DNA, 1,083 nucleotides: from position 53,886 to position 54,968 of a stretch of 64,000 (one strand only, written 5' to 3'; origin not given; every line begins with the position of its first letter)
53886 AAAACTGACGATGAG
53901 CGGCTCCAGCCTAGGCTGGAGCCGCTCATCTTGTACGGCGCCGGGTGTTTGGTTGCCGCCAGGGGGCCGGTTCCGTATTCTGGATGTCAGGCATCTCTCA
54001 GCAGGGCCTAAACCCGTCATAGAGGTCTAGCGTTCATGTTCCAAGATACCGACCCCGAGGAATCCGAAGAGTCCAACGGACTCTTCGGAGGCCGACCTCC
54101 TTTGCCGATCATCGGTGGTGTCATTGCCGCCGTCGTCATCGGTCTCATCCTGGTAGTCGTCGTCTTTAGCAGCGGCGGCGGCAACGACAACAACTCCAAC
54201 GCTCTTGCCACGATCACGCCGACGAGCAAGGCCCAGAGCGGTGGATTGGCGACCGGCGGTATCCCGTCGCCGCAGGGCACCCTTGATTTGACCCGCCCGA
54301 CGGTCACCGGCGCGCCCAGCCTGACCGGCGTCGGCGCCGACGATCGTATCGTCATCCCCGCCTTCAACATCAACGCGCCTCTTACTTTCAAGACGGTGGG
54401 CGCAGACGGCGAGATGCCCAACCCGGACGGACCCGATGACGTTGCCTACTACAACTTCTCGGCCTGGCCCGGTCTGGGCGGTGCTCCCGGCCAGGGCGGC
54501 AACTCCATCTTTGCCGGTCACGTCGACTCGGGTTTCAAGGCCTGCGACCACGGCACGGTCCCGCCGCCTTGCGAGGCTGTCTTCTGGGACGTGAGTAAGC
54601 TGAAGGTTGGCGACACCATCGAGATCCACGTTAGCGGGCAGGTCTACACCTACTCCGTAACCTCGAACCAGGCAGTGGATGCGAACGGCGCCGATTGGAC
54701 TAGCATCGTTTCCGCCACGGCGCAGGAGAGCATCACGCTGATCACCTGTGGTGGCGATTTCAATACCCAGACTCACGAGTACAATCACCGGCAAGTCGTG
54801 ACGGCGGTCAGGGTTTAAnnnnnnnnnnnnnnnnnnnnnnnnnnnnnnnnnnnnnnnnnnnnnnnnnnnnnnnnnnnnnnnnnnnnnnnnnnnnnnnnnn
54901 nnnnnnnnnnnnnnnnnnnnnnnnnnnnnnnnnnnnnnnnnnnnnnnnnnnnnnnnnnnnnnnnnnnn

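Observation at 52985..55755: Sortase-substrate plus two tandem sortases, with a non-canonical PPNTGD sorting motif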

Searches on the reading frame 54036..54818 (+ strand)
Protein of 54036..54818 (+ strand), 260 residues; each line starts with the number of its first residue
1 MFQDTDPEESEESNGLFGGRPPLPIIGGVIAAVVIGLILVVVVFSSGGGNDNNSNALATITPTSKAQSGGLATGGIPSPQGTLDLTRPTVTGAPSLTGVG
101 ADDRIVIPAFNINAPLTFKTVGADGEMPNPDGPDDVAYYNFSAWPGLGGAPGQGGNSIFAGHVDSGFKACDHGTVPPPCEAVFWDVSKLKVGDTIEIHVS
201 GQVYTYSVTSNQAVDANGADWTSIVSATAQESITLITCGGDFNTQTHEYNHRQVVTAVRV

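Call 5: search_protein_families(library=ncbifam, proteins=[window:54036-54818:+], max_evalue=0.1)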
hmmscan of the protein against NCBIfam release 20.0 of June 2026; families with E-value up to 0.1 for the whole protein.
window:54036-54818:+ (260 aa): 7 families
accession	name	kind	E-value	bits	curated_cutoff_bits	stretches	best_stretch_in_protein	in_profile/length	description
NF033748.1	class_F_sortase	subfamily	1.6e-20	73.3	166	1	103-258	12-153/155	class F sortase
TIGR01076.1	sortase_fam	subfamily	1e-10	41.5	39.35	1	178-260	53-128/136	sortase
NF058671.1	sortase_SrtD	exception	4.6e-09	36.2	140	1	180-238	113-168/187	class D sortase, LPxTATN-specific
NF033746.1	class_D_sortase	subfamily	1e-08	35.1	165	1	180-238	59-114/135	class D sortase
NF033745.1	class_C_sortase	subfamily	4.3e-08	33.2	160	1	181-240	149-206/220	class C sortase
TIGR03784.1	marine_sortase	equivalog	6.1e-06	26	158.25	1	183-257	103-174/174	class GN sortase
NF033747.1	class_E_sortase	subfamily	1.9e-05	24.6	160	1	151-246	109-197/211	class E sortase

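Call 6: search_protein_families(library=pfam, proteins=[window:54036-54818:+], max_evalue=0.1)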
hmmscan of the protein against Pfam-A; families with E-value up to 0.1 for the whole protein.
window:54036-54818:+ (260 aa): 1 family
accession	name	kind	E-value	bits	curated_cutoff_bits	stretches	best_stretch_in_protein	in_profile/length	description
PF04203.18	Sortase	-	2.6e-16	59.9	26.6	1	105-260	1-125/125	Sortase domain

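Call 10: find_homologous_proteins(query=window:54036-54818:+, max_evalue=0.00001)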
Query window:54036-54818:+ (260 aa): 413 proteins with E <= 0.00001 among 3824 candidates; the best 120 are listed.
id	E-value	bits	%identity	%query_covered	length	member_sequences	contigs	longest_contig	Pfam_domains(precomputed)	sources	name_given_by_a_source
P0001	6.0e-170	581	100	100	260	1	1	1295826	PF04203.19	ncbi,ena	-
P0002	1.6e-130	452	78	100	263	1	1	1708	PF04203.19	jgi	jgi:LPXTG-site transpeptidase (sortase) family protein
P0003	7.0e-100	352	64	100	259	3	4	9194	PF04203.19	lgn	-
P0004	7.9e-97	342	64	93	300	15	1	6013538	PF04203.19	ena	-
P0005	2.4e-96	340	62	100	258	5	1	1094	PF04203.19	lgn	-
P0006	1.5e-95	338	66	73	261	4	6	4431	PF04203.19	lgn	-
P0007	1.8e-95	337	61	100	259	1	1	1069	PF04203.19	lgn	-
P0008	4.3e-95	336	61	97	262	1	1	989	PF04203.19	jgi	jgi:LPXTG-site transpeptidase (sortase) family protein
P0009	4.6e-95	336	60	100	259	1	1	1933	PF04203.19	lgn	-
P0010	6.4e-94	332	60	100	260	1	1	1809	PF04203.19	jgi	jgi:LPXTG-site transpeptidase (sortase) family protein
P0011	7.2e-94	332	66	80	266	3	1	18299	PF04203.19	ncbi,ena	-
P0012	1.3e-93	331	58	100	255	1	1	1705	PF04203.19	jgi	jgi:LPXTG-site transpeptidase (sortase) family protein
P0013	1.5e-93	331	62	94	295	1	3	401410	PF04203.19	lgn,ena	-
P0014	1.9e-93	331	62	98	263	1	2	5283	PF04203.19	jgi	jgi:LPXTG-site transpeptidase (sortase) family protein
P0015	7.8e-93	329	59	100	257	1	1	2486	PF04203.19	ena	-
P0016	1.0e-92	328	58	100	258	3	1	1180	PF04203.19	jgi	-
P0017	2.2e-92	327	59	92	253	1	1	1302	PF04203.19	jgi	jgi:LPXTG-site transpeptidase (sortase) family protein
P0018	6.7e-92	326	58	100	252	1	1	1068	PF04203.19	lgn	-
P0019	3.2e-91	323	60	100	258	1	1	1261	PF04203.19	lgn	-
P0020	3.5e-91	323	57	100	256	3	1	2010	PF04203.19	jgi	jgi:LPXTG-site transpeptidase (sortase) family protein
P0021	3.9e-91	323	58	100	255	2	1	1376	PF04203.19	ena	-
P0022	4.2e-91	323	59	100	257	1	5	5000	PF04203.19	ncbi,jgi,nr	ncbi:MAG TPA: class F sortase [Dehalococcoidia bacterium]|jgi:LPXTG-site transpeptidase (sortase) fa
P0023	4.7e-91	323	58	100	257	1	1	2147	PF04203.19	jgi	jgi:LPXTG-site transpeptidase (sortase) family protein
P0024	1.0e-90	322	60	95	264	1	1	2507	PF04203.19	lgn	-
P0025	1.4e-90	321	56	100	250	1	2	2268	PF04203.19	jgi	jgi:LPXTG-site transpeptidase (sortase) family protein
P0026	2.0e-90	321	58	98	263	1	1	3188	PF04203.19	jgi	jgi:hypothetical protein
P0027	3.7e-90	320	65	75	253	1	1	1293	PF04203.19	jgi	jgi:LPXTG-site transpeptidase (sortase) family protein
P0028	1.1e-89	318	58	95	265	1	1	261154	PF04203.19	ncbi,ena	-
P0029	1.3e-89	318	58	98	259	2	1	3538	PF04203.19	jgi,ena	-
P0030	1.9e-89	317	59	91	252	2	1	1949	PF04203.19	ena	-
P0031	5.9e-89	316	55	100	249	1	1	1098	PF04203.19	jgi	jgi:hypothetical protein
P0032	1.0e-88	315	59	100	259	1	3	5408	PF04203.19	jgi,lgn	-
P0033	1.9e-88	314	58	95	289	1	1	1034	PF04203.19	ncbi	-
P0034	6.2e-88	313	59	100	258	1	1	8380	PF04203.19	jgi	jgi:LPXTG-site transpeptidase (sortase) family protein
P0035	1.8e-87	311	60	93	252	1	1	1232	PF04203.19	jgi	-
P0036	4.5e-87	310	54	100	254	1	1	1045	PF04203.19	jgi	jgi:LPXTG-site transpeptidase (sortase) family protein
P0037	5.3e-87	309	59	93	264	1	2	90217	PF04203.19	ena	-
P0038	4.2e-86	307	64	75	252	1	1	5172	PF04203.19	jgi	jgi:LPXTG-site transpeptidase (sortase) family protein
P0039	4.5e-86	306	54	99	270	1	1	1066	PF04203.19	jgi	jgi:LPXTG-site transpeptidase (sortase) family protein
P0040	6.0e-86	306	62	83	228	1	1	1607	PF04203.19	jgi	jgi:LPXTG-site transpeptidase (sortase) family protein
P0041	7.9e-86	306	58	94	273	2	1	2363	PF04203.19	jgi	jgi:LPXTG-site transpeptidase (sortase) family protein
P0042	8.4e-86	306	57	83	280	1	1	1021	PF04203.19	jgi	jgi:LPXTG-site transpeptidase (sortase) family protein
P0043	9.3e-86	305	58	93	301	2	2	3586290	PF04203.19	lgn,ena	-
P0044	9.4e-86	305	57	100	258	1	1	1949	PF04203.19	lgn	-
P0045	9.6e-86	305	56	95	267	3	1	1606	PF04203.19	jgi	jgi:LPXTG-site transpeptidase (sortase) family protein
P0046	1.3e-85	305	60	94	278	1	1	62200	PF04203.19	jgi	jgi:LPXTG-site transpeptidase (sortase) family protein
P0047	2.1e-85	304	64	75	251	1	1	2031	PF04203.19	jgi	jgi:LPXTG-site transpeptidase (sortase) family protein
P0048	4.3e-85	303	59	94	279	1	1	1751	PF04203.19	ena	-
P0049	1.4e-84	302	55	97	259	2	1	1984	PF04203.19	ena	-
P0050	3.3e-84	300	58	92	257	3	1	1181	PF04203.19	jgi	jgi:hypothetical protein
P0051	3.3e-84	300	56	96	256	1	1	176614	PF04203.19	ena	-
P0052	3.9e-84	300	63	70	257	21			PF04203.19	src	-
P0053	4.1e-84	300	55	99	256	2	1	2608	PF04203.19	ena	-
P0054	7.1e-84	299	58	90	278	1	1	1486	PF04203.19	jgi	jgi:LPXTG-site transpeptidase (sortase) family protein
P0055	7.1e-84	299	54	99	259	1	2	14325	PF04203.19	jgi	jgi:hypothetical protein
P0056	9.6e-84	299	64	70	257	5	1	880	PF04203.19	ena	-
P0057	1.1e-83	299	55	100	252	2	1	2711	PF04203.19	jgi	jgi:LPXTG-site transpeptidase (sortase) family protein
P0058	1.5e-83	298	57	93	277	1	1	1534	PF04203.19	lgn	-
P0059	1.7e-83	298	56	93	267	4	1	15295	PF04203.19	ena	-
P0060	2.0e-83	298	56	98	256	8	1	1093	PF04203.19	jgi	jgi:hypothetical protein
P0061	2.2e-83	298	57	93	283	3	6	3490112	PF04203.19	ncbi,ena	-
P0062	2.5e-83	297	60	87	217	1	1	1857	PF04203.19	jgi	jgi:LPXTG-site transpeptidase (sortase) family protein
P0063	3.8e-83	297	55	93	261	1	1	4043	PF04203.19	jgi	jgi:LPXTG-site transpeptidase (sortase) family protein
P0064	3.9e-83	297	59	91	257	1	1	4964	PF04203.19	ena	-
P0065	4.1e-83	297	57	94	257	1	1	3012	PF04203.19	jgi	jgi:hypothetical protein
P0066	4.2e-83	297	57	93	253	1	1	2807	PF04203.19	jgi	jgi:LPXTG-site transpeptidase (sortase) family protein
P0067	4.5e-83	297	57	98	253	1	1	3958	PF04203.19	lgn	-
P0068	6.9e-83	296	56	93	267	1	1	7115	PF04203.19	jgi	jgi:LPXTG-site transpeptidase (sortase) family protein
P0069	1.0e-82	295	53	97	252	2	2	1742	PF04203.19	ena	-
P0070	1.0e-82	295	55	94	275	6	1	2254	PF04203.19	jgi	jgi:hypothetical protein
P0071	1.3e-82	295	54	100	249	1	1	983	PF04203.19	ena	-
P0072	2.9e-82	294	58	92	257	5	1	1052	PF04203.19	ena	-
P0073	3.6e-82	294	60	87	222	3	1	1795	PF04203.19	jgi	jgi:LPXTG-site transpeptidase (sortase) family protein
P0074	1.1e-81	292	56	93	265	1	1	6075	PF04203.19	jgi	jgi:LPXTG-site transpeptidase (sortase) family protein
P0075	2.4e-81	291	57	93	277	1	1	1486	PF04203.19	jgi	jgi:LPXTG-site transpeptidase (sortase) family protein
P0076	3.0e-81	291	58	92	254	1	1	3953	PF04203.19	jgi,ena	-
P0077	3.2e-81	291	57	83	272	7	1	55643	PF04203.19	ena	-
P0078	3.3e-81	290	57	94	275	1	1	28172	PF04203.19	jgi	jgi:Sortase domain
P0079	3.7e-81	290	61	75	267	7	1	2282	PF04203.19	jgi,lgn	jgi:hypothetical protein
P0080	7.0e-81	289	54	100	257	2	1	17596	PF04203.19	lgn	-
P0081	7.8e-81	289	60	82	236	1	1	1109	PF04203.19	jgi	jgi:LPXTG-site transpeptidase (sortase) family protein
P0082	8.1e-81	289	60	76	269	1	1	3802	PF04203.19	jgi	jgi:LPXTG-site transpeptidase (sortase) family protein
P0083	8.6e-81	289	57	90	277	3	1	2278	PF04203.19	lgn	-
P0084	8.9e-81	289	57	94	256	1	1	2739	PF04203.19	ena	-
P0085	1.1e-80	289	57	90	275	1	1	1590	PF04203.19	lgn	-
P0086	1.2e-80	289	62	74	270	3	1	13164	PF04203.19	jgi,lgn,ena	-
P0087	1.2e-80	289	54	100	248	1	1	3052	PF04203.19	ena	-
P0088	1.4e-80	288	55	96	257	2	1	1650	PF04203.19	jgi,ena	jgi:LPXTG-site transpeptidase (sortase) family protein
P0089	1.4e-80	288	57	94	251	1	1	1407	PF04203.19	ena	-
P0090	1.5e-80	288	55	93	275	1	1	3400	PF04203.19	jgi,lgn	-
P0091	1.6e-80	288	53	94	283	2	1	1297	PF04203.19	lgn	-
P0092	1.8e-80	288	54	94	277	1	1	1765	PF04203.19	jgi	jgi:LPXTG-site transpeptidase (sortase) family protein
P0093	2.0e-80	288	57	93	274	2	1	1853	PF04203.19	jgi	jgi:Sortase domain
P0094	2.2e-80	288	55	100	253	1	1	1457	PF04203.19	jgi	jgi:LPXTG-site transpeptidase (sortase) family protein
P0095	2.4e-80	288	58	82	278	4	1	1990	PF04203.19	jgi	jgi:LPXTG-site transpeptidase (sortase) family protein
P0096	2.8e-80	287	58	80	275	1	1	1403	PF04203.19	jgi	jgi:LPXTG-site transpeptidase (sortase) family protein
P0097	2.9e-80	287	61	75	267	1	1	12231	PF04203.19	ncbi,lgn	-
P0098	4.4e-80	287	55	93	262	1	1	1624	PF04203.19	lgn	-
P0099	8.6e-80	286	53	94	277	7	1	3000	PF04203.19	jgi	jgi:LPXTG-site transpeptidase (sortase) family protein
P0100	1.4e-79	285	55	94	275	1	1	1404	PF04203.19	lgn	-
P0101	1.6e-79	285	65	75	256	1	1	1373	PF04203.19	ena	-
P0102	2.3e-79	284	55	95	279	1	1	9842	PF04203.19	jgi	jgi:LPXTG-site transpeptidase (sortase) family protein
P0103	2.4e-79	284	54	93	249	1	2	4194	PF04203.19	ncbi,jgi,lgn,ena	-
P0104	2.5e-79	284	56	93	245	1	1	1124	PF04203.19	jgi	jgi:LPXTG-site transpeptidase (sortase) family protein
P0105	2.6e-79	284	53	100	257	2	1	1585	PF04203.19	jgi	jgi:LPXTG-site transpeptidase (sortase) family protein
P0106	3.1e-79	284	56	94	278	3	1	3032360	PF04203.19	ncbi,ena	-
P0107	3.3e-79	284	59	87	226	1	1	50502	PF04203.19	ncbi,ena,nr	ncbi:MAG TPA: class F sortase [Dehalococcoidia bacterium]|nr:class F sortase [Dehalococcoidia bacter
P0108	3.5e-79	284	59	75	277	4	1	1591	PF04203.19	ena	-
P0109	3.7e-79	284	61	76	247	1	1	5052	PF04203.19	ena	-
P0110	4.2e-79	284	62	74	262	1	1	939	PF04203.19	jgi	jgi:LPXTG-site transpeptidase (sortase) family protein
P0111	4.6e-79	283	56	93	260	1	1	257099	PF04203.19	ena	-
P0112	7.6e-79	283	56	94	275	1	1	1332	PF04203.19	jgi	jgi:LPXTG-site transpeptidase (sortase) family protein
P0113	7.7e-79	283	56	93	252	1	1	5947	PF04203.19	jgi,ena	-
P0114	1.0e-78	282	52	92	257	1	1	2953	PF04203.19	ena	-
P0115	1.1e-78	282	53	100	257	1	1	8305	PF04203.19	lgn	-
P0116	1.2e-78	282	54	94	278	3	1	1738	PF04203.19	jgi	jgi:LPXTG-site transpeptidase (sortase) family protein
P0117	1.4e-78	282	55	94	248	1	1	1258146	PF04203.19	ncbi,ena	-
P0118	1.6e-78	282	55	90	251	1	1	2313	PF04203.19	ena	-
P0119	2.7e-78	281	55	93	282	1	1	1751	PF04203.19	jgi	jgi:hypothetical protein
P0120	3.6e-78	281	55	94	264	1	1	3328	PF04203.19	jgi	jgi:LPXTG-site transpeptidase (sortase) family protein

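Call 11: find_encoding_contigs(protein=P0001, flank=10000, max_places=3)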
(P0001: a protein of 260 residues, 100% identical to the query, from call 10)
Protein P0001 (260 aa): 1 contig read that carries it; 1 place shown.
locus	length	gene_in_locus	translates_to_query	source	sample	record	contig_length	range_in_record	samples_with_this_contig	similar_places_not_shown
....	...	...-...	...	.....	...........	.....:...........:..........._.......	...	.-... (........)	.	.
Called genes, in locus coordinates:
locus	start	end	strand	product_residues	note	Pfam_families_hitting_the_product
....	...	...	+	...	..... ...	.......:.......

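Call 12: find_encoding_contigs(protein=P0004, flank=8000, max_places=3)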
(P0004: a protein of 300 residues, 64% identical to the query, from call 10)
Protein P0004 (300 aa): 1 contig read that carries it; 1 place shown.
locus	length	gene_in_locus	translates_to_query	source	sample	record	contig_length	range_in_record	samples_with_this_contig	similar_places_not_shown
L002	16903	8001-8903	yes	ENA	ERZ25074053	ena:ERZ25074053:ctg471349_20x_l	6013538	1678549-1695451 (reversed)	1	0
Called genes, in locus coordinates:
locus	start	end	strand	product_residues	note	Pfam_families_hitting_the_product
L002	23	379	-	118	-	PF08327:AHSA1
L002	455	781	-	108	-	PF13545:HTH_Crp_2 (weak), PF01022:HTH_5, PF12802:MarR_2, PF12840:HTH_20, PF08279:HTH_11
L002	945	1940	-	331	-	PF03951:Gln-synt_N, PF00120:Gln-synt_C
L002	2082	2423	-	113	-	PF00543:P-II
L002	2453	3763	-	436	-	PF00909:Ammonium_transp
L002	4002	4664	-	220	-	PF21695:GlnR_1st, PF00486:Trans_reg_C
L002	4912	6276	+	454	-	PF03951:Gln-synt_N, PF00120:Gln-synt_C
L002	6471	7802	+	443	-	PF24514:SpaA_4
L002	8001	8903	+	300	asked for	PF04203:Sortase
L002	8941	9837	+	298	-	PF04203:Sortase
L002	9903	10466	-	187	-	PF02775:TPP_enzyme_C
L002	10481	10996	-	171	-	-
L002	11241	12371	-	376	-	PF14657:Arm-DNA-bind_4 (weak), PF14659:Phage_int_SAM_3, PF00589:Phage_integrase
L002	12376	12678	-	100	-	PF12728:HTH_17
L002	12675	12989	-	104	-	-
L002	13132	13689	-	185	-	-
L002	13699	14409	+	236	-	PF01078:Mg_chelatase, PF07728:AAA_5 (weak), PF00493:MCM (weak)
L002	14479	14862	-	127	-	PF06965:Na_H_antiport_1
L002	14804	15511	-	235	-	PF06965:Na_H_antiport_1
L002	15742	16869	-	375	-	PF00497:SBP_bac_3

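Call 16: find_related_loci(query=A1, collection=genome_contigs, flank=6000)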
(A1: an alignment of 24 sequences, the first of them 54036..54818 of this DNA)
Query A1 (260 aa) in genome_contigs; peptide patterns used: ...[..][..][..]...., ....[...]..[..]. (x = any residue, [..] = any of these).
501 stretches matched a pattern; 435 encode a relative of the query (tblastn E <= 1e-3); the best 80 are kept; 79 distinct loci.
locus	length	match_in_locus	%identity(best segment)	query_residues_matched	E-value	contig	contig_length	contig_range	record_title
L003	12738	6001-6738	64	19-260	2e-86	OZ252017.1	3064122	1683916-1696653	MAG: Dehalococcoidia bacterium isolate 269eec37-9028-46a2-b046-2e90d855f498 genome assembly, chromosome: 1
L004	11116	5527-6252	55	14-259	4e-80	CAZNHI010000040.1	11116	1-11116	MAG TPA_asm: uncultured Dehalococcoidia bacterium isolate SRP136066_co1_19 genome assembly, contig: NODE_7584_length_111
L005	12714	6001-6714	57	19-260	5e-77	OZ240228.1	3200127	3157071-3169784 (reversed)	MAG: Dehalococcoidia bacterium isolate b56f2f09-7e5b-4802-a3f6-047262c577dd genome assembly, chromosome: 1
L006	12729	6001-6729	57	19-260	5e-76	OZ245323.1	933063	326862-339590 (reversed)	MAG: Dehalococcoidia bacterium isolate 0d3267b5-b26e-4e58-9550-1ffed5d91a54 genome assembly, chromosome: 1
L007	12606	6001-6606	65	55-260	4e-76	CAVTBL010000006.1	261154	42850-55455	MAG: uncultured Chloroflexia bacterium isolate MFD02416.bin.2.180 genome assembly, contig: contig_25371, whole genome sh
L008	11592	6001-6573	66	70-260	8e-75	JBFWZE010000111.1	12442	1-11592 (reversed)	MAG: Dehalococcoidia bacterium isolate CA_2019_TPBS_180 NODE_20829_length_12442_cov_14.254243_TPBS, whole genome shotgun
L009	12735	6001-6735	55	16-260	2e-74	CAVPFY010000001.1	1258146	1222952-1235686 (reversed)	MAG: uncultured Chloroflexia bacterium isolate MFD10007.bin.3.387 genome assembly, contig: contig_21026, whole genome sh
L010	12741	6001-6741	51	15-260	5e-70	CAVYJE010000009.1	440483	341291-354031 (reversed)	MAG: uncultured Chloroflexia bacterium isolate MFD05684.bin.2.107 genome assembly, contig: contig_33479, whole genome sh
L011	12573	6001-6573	60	71-260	3e-69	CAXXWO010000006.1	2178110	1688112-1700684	MAG: Dehalococcoidia bacterium isolate 204de4e1-c287-45d7-aaf3-804ba6232c2e genome assembly, contig: contig_6, whole gen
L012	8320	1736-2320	61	66-260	9e-69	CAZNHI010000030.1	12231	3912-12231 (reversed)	MAG TPA_asm: uncultured Dehalococcoidia bacterium isolate SRP136066_co1_19 genome assembly, contig: NODE_6395_length_122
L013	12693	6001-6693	57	19-253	8e-69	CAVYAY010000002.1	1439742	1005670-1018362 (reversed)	MAG: uncultured Chloroflexia bacterium isolate MFD04944.bin.2.8 genome assembly, contig: contig_26219, whole genome shot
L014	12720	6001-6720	51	20-257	9e-68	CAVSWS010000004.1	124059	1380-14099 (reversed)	MAG: uncultured Chloroflexia bacterium isolate MFD05684.bin.1.350 genome assembly, contig: contig_106516, whole genome s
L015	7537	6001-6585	60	67-260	2e-66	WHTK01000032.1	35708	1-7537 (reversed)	MAG: Dehalococcoidia bacterium isolate Dino_bin34 NODE_1246_length_35708_cov_2.79347, whole genome shotgun sequence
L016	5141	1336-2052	49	17-260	3e-58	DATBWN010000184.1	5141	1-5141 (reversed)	MAG TPA_asm: Dehalococcoidia bacterium isolate SMAG_U7542 k141_1141419, whole genome shotgun sequence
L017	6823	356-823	53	105-260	6e-58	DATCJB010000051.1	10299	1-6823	MAG TPA_asm: Patescibacteria group bacterium isolate SMAG_U7874 k141_3078288, whole genome shotgun sequence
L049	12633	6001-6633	40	47-259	3e-39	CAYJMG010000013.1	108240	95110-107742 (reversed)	MAG TPA_asm: uncultured Dehalococcoidia bacterium isolate ERP124720_co1_124 genome assembly, contig: NODE_248_length_108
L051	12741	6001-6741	40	11-259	3e-39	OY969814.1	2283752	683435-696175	MAG: uncultured Chloroflexia bacterium isolate MFD01299.bin.1.79 genome assembly, chromosome: 1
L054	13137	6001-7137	51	103-260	7e-39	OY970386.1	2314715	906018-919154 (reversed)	MAG: uncultured Chloroflexia bacterium isolate MFD03726.bin.c.14 genome assembly, chromosome: 1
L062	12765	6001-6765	38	8-260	7e-37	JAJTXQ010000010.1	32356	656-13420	MAG: Dehalococcoidia bacterium isolate DTUCFX13 10-Genome44, whole genome shotgun sequence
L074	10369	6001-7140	39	29-260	2e-32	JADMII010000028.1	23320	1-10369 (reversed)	MAG: Dehalococcoidia bacterium isolate MAG008 NODE_1137_length_23320_cov_17.386460, whole genome shotgun sequence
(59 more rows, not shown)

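Call 31: search_solved_structures(query=A1, max_evalue=0.01, show_alignments=1)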
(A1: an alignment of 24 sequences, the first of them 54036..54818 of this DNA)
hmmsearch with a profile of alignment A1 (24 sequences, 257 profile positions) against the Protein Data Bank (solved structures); distinct sequences matched with E-value up to 0.01: 20.
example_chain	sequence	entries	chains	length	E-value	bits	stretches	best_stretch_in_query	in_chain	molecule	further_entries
4d70_A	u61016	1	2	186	2.4e-05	27.1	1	145-235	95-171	SORTASE FAMILY PROTEIN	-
7f87_A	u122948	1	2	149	3.8e-05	26.5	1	181-235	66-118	Class A sortase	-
7cfj_A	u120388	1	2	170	4.4e-05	26.3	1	181-236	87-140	Class A sortase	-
2kw8_A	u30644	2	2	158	0.00042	23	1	178-238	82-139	LPXTG-site transpeptidase family protein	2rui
24rr_A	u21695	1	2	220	0.00064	22.4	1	167-235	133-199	Ebp pilus assembly class C sortase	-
4d7w_A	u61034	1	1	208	0.0011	21.7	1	165-235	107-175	SORTASE FAMILY PROTEIN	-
8t28_A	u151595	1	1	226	0.0011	21.7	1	177-235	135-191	Class C sortase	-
9m4u_B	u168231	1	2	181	0.0016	21.1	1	174-211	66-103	Peptidase C60, sortase A and B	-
9m5i_B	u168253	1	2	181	0.0016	21.1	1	175-211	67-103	Peptidase C60, sortase A and B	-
9iok_A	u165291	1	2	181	0.0016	21.1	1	174-211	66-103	Peptidase C60, sortase A and B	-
9m5j_B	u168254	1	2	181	0.0017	21.1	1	175-211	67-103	Peptidase C60, sortase A and B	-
9iv0_A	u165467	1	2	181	0.0017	21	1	175-211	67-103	Peptidase C60, sortase A and B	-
1t2p_A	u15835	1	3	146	0.0021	20.7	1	180-256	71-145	sortase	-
1ija_A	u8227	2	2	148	0.0022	20.7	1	180-256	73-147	Sortase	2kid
2mlm_A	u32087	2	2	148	0.0022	20.7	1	180-256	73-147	Sortase family protein | Sortase A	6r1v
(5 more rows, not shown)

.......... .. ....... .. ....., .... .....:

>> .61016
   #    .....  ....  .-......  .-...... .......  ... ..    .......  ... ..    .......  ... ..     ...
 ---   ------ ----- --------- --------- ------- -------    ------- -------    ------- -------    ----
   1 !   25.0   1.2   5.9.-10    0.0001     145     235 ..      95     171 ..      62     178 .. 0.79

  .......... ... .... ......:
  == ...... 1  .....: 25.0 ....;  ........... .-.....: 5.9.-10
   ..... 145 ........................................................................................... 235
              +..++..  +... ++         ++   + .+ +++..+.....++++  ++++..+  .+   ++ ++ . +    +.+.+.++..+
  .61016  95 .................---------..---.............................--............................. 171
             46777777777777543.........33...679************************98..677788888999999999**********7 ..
